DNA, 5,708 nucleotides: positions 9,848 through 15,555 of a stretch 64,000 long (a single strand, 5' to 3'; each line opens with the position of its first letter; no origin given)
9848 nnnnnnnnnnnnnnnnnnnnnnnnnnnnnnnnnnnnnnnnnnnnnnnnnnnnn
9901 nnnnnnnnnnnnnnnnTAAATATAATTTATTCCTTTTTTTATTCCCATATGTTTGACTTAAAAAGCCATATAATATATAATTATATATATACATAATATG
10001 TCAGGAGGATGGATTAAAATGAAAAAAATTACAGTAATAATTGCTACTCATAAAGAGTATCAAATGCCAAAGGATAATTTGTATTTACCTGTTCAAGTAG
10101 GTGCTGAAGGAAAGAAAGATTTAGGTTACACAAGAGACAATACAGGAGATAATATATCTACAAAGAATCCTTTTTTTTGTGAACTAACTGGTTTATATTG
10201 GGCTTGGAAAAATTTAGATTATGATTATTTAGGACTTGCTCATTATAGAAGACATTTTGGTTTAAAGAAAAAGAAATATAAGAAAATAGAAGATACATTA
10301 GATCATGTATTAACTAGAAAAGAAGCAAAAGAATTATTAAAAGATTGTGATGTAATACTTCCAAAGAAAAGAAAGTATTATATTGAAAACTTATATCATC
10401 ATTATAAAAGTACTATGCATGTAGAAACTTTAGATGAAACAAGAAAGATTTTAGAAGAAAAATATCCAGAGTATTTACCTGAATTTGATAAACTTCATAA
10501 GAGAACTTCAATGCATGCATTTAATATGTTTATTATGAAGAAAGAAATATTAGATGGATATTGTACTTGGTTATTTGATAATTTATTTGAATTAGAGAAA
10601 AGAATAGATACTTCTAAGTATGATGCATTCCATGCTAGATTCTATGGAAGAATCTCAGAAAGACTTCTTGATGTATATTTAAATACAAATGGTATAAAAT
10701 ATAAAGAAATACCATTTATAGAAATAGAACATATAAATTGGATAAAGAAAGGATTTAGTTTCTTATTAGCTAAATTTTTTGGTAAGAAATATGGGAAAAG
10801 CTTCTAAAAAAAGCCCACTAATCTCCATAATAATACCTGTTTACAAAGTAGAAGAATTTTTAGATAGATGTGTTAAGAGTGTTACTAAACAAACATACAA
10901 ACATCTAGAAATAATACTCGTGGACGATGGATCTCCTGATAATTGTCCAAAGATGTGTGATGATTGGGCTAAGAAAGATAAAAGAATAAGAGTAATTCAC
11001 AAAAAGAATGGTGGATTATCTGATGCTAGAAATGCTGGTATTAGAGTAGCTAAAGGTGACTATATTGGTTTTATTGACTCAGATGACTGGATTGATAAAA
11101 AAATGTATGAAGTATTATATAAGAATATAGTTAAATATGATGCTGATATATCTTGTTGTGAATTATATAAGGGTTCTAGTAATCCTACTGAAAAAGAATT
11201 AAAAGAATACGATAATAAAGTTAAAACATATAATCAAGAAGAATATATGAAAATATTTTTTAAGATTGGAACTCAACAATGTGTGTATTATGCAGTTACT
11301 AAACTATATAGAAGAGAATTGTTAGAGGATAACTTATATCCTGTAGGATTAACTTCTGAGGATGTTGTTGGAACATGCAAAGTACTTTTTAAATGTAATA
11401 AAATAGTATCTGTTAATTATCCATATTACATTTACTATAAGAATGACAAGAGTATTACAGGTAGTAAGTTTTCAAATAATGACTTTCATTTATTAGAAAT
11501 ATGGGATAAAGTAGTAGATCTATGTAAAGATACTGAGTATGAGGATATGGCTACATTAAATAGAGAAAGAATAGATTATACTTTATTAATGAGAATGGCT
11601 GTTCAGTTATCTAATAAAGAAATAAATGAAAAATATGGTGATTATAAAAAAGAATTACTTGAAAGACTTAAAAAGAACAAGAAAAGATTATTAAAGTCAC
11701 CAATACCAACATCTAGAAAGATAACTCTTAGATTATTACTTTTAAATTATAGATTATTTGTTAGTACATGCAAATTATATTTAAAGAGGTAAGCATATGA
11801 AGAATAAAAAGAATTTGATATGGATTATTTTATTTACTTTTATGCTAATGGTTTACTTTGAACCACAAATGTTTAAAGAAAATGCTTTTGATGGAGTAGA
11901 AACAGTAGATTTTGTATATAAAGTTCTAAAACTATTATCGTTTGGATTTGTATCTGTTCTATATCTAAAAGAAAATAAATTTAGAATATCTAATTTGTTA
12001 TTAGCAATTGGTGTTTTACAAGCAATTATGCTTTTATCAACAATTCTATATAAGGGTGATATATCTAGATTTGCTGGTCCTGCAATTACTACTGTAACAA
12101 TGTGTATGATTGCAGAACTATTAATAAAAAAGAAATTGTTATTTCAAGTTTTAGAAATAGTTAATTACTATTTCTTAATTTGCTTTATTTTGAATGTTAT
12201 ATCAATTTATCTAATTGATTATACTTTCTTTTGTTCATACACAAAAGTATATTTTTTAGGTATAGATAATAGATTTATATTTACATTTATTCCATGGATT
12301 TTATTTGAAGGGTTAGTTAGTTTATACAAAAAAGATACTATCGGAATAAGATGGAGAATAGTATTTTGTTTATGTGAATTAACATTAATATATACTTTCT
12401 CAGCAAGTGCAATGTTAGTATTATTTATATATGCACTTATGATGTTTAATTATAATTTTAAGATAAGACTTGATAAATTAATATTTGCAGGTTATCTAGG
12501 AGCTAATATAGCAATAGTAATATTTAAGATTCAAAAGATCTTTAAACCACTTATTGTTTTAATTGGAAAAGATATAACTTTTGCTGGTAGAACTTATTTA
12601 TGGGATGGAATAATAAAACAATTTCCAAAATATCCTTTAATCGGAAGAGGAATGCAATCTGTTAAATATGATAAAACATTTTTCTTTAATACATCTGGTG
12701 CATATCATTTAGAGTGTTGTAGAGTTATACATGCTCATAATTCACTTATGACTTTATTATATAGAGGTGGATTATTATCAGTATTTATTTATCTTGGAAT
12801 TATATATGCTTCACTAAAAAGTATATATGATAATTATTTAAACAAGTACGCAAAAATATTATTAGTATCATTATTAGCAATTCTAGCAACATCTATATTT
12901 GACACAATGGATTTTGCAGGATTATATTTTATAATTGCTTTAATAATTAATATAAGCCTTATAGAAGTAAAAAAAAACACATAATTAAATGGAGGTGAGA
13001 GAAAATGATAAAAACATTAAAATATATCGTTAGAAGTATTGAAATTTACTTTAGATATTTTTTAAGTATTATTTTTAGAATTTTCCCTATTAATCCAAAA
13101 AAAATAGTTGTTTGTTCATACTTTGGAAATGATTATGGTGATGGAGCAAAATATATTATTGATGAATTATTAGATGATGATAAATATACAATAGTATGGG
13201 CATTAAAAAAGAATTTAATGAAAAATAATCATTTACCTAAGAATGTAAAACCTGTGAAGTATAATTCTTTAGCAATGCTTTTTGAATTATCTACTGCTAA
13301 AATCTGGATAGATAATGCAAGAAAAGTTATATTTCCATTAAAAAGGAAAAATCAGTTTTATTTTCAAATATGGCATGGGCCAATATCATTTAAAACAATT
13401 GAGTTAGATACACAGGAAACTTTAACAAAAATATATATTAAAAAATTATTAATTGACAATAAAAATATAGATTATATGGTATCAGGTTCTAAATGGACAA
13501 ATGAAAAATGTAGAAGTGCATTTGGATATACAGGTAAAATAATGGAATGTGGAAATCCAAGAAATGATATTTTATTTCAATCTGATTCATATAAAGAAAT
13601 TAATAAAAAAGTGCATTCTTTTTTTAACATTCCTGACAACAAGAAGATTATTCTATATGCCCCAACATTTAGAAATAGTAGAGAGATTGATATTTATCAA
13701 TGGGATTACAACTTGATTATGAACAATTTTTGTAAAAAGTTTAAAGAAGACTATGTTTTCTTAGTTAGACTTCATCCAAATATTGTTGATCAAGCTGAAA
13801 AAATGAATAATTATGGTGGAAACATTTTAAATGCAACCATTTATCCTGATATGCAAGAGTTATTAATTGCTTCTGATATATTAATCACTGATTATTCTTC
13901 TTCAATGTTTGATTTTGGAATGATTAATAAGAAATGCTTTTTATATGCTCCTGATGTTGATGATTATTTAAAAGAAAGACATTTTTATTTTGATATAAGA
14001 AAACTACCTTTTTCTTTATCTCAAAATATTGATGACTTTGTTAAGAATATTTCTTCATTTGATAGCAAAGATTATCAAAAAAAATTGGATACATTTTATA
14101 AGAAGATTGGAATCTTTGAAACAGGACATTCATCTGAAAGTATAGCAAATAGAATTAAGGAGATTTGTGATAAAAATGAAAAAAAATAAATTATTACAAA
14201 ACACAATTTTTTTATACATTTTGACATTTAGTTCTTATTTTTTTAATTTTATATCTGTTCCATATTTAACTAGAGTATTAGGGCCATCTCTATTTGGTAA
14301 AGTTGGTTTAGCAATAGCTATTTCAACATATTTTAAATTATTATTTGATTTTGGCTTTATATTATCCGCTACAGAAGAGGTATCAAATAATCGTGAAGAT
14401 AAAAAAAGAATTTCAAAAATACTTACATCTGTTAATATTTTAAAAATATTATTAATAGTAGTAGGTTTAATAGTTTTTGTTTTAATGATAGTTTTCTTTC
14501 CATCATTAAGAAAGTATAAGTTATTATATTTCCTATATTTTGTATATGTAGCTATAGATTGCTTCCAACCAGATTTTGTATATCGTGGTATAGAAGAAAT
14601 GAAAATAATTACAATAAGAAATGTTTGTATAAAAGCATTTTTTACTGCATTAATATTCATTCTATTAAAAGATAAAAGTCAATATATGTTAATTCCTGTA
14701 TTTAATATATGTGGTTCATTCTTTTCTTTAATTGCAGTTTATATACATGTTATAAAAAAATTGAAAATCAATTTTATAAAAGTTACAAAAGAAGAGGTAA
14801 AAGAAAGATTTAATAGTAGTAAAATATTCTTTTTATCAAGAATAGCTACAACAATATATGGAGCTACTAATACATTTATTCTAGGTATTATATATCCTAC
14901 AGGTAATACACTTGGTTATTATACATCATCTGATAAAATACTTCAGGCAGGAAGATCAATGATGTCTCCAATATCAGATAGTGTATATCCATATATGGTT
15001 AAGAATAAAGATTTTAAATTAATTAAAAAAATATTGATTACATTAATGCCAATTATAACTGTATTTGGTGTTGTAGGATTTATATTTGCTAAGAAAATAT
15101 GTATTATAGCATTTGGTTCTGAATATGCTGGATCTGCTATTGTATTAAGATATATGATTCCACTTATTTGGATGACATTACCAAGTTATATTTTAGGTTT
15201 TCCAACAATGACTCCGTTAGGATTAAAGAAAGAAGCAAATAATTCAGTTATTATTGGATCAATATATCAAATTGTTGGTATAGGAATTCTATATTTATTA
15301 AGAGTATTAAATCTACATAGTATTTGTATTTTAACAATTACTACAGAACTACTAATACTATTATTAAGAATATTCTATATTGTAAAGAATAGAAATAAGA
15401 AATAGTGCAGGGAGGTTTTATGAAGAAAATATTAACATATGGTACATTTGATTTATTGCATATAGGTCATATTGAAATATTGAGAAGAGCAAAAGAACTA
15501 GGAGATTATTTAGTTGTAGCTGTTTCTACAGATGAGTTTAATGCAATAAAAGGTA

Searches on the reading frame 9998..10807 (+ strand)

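Call 11: search_protein_families(library=pfam, proteins=[window:9998-10807:+])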
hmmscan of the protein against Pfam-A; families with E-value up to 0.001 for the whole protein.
window:9998-10807:+ (269 aa): 1 family
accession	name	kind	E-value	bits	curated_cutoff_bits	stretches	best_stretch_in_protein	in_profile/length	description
PF14393.11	DUF4422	-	2.5e-90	302.6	25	1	13-231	2-219/220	Domain of unknown function (DUF4422)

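Call 60: search_protein_families(library=ncbifam, proteins=[window:9998-10807:+], max_evalue=0.00001)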
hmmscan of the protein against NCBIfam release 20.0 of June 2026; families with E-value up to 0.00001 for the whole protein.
window:9998-10807:+ (269 aa): 0 families

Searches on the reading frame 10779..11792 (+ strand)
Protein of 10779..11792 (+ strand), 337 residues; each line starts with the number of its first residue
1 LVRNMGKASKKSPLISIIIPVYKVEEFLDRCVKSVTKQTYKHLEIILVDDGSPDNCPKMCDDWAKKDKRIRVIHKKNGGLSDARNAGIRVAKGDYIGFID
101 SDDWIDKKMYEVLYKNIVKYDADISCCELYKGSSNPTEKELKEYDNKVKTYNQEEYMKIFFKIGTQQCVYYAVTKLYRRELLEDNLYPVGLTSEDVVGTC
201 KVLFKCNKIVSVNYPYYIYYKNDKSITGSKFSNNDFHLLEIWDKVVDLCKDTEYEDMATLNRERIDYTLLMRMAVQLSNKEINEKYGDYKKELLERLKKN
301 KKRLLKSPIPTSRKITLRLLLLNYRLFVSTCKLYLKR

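Call 11: search_protein_families(library=pfam, proteins=[window:10779-11792:+])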
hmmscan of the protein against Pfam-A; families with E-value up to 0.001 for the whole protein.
window:10779-11792:+ (337 aa): 3 families
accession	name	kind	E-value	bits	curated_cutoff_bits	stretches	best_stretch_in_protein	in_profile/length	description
PF00535.33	Glycos_transf_2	-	2.3e-44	151.7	23.3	1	16-184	1-166/168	Glycosyl transferase family 2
PF10111.15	Glyco_tranf_2_2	-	7.3e-11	42.5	27.3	1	16-115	1-104/276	Glycosyltransferase like family 2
PF13641.12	Glyco_tranf_2_3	-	5.5e-09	36.8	27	1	15-112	3-106/230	Glycosyltransferase like family 2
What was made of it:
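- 9998..11792 (+): Two glycosyltransferase genes (DUF4422 at 9998-10807, GT2 at 10779-11792) that open the proposed operon. Pfam (call 11).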

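Call 60: search_protein_families(library=ncbifam, proteins=[window:10779-11792:+], max_evalue=0.00001)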
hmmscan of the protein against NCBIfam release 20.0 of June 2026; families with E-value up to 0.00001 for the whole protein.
window:10779-11792:+ (337 aa): 20 families
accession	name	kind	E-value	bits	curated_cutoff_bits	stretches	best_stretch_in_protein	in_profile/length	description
NF007482.0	PRK10073.1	equivalog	4.9e-41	140.8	423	1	10-230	3-226/334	glycosyltransferase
NF047683.1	TeichurnBiosyTuaG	equivalog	7.7e-26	91.2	400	1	10-110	3-105/252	teichuronic acid biosynthesis protein TuaG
TIGR03937.1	PgaC_IcaA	equivalog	4.5e-22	78.6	422.3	1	7-118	39-151/407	poly-beta-1,6-N-acetyl-D-glucosamine synthase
NF050050.1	ProtGlycPglI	equivalog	1.2e-18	67.5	500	1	13-132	2-124/306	GalNAc(5)-diNAcBac-PP-undecaprenol beta-1,3-glucosyltransferase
NF041875.1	EPS_EpsD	equivalog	8.5e-17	61.5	370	1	15-103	1-90/325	exopolysaccharide biosynthesis glycosyltransferase EpsD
NF041394.1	GtaseAglG_Halo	equivalog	1.3e-16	60.7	440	1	15-113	3-103/304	glucosyl-dolichyl phosphate glucuronosyltransferase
TIGR03111.1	glyc2_xrt_Gpos1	hypoth_equivalog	1e-15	57.5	363.95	1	7-210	43-256/439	TIGR03111 family XrtG-associated glycosyltransferase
TIGR03965.1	mycofact_glyco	equivalog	2.2e-15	56.5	280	1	6-103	67-165/467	mycofactocin biosynthesis glycosyltransferase MftF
NF053739.1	GlytfEpsEBac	equivalog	4e-14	52.3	450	1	13-104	1-94/265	glycosyltransferase EpsE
NF007453.0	PRK10018.1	equivalog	4.4e-14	52.8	382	1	10-111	3-106/280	colanic acid biosynthesis glycosyltransferase WcaA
TIGR04017.1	WcaA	equivalog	2.1e-13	50.5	495.75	1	10-110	2-104/279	colanic acid biosynthesis glycosyltransferase WcaA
NF038299.1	EPS_HpsN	equivalog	2.3e-13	49.8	425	1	13-115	1-104/317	hormogonium polysaccharide biosynthesis glycosyltransferase HpsN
TIGR04283.1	glyco_like_mftF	equivalog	6.6e-13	48.7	182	1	15-120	1-100/221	TIGR04283 family arsenosugar biosynthesis glycosyltransferase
TIGR04242.1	nodulat_NodC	equivalog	1.6e-11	43.8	550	1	8-114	43-153/395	chitooligosaccharide synthase NodC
NF038302.1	EPS_HpsE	equivalog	4.3e-11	42.3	300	1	15-107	3-101/307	hormogonium polysaccharide biosynthesis glycosyltransferase HpsE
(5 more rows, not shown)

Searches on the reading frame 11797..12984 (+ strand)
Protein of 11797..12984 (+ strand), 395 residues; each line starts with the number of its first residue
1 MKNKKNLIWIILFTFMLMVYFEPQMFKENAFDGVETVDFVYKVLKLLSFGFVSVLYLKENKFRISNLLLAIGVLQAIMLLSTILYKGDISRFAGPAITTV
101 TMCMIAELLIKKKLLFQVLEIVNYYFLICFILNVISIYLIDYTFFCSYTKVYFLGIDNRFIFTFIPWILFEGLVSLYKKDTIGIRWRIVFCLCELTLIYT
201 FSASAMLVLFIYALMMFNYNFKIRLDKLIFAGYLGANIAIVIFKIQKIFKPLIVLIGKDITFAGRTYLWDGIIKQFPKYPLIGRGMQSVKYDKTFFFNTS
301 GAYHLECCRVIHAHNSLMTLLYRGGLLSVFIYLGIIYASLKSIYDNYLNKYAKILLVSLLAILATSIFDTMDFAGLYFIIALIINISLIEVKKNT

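Call 11: search_protein_families(library=pfam, proteins=[window:11797-12984:+])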
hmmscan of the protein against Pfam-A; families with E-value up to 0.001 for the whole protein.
window:11797-12984:+ (395 aa): 1 family
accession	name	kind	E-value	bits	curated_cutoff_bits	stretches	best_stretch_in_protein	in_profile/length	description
PF04932.20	Wzy_C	-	7.8e-10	39.2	31.7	1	191-333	4-149/149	O-Antigen ligase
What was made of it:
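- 11797..12984 (+): Wzy-type polymerase or O-antigen-ligase-like membrane protein. Pfam Wzy_C, E 8e-10 (call 11).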

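Call 60: search_protein_families(library=ncbifam, proteins=[window:11797-12984:+], max_evalue=0.00001)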
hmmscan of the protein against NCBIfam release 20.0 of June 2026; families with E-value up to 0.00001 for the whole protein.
window:11797-12984:+ (395 aa): 0 families

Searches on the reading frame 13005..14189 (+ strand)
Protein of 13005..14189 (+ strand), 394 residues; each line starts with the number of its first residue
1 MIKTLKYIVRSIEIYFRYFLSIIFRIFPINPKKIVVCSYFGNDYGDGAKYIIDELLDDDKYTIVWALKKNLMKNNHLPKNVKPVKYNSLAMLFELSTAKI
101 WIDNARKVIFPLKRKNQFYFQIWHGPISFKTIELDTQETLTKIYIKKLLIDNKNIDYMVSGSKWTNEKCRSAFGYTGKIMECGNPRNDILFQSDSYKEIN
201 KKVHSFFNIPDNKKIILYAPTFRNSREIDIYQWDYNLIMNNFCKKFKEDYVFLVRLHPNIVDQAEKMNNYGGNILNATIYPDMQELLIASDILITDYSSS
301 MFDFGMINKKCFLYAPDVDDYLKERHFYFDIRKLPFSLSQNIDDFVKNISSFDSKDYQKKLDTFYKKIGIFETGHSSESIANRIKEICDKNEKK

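Call 5: search_protein_families(library=pfam, proteins=[window:13005-14189:+])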
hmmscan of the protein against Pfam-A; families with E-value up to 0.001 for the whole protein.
window:13005-14189:+ (394 aa): 1 family
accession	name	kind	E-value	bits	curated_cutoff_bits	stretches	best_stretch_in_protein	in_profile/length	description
PF04464.20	Glyphos_transf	-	2.7e-77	260.7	22.1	1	24-384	6-365/367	CDP-Glycerol:Poly(glycerophosphate) glycerophosphotransferase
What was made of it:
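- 13005..14189 (+): TagF/TarF-like CDP-glycerol glycerophosphotransferase. Pfam PF04464, E 3e-77 (call 5).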

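Call 60: search_protein_families(library=ncbifam, proteins=[window:13005-14189:+], max_evalue=0.00001)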
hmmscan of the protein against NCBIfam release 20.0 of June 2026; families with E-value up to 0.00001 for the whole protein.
window:13005-14189:+ (394 aa): 3 families
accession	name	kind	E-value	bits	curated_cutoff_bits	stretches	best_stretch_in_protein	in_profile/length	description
NF041712.1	techglyph_taseTarF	equivalog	4.9e-56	190.4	550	1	12-384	5-386/388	teichoic acid glycerol-phosphate transferase TarF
NF041713.1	Tar_polymTarL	equivalog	1.2e-27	96.9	1000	1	33-382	212-557/562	teichoic acid ribitol-phosphate polymerase TarL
NF041711.1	TagprimaseTarB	equivalog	2.2e-20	73.2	500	1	6-388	2-360/362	teichoic acid glycerol-phosphate primase TarB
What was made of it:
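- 13005..14189 (+): The NCBIfam TarF hit is below its cut-off (call 60).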

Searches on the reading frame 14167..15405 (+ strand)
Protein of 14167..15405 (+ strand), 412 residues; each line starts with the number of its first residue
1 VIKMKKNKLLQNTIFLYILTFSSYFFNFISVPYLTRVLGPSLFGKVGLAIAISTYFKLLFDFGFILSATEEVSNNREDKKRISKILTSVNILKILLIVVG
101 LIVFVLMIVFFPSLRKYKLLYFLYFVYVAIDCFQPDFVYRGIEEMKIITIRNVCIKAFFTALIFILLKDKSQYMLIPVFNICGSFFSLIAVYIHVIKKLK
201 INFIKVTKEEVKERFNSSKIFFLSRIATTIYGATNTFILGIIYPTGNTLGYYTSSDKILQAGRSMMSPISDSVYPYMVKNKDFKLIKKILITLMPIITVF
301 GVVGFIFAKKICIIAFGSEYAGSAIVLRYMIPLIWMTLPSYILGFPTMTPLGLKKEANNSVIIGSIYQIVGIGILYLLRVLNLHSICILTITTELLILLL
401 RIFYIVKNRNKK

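Call 5: search_protein_families(library=pfam, proteins=[window:14167-15405:+])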
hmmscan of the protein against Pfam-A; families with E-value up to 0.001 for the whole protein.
window:14167-15405:+ (412 aa): 1 family
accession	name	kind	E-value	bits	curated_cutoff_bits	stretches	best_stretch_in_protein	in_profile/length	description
PF01943.22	Polysacc_synt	-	2.3e-39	135.9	28.2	1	9-280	1-273/274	Polysaccharide biosynthesis protein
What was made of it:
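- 14167..15405 (+): Wzx-type flippase (Polysacc_synt). Pfam PF01943, E 2e-39 (call 5).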

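Call 60: search_protein_families(library=ncbifam, proteins=[window:14167-15405:+], max_evalue=0.00001)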
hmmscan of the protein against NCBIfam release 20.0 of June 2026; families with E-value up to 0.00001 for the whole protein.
window:14167-15405:+ (412 aa): 0 families
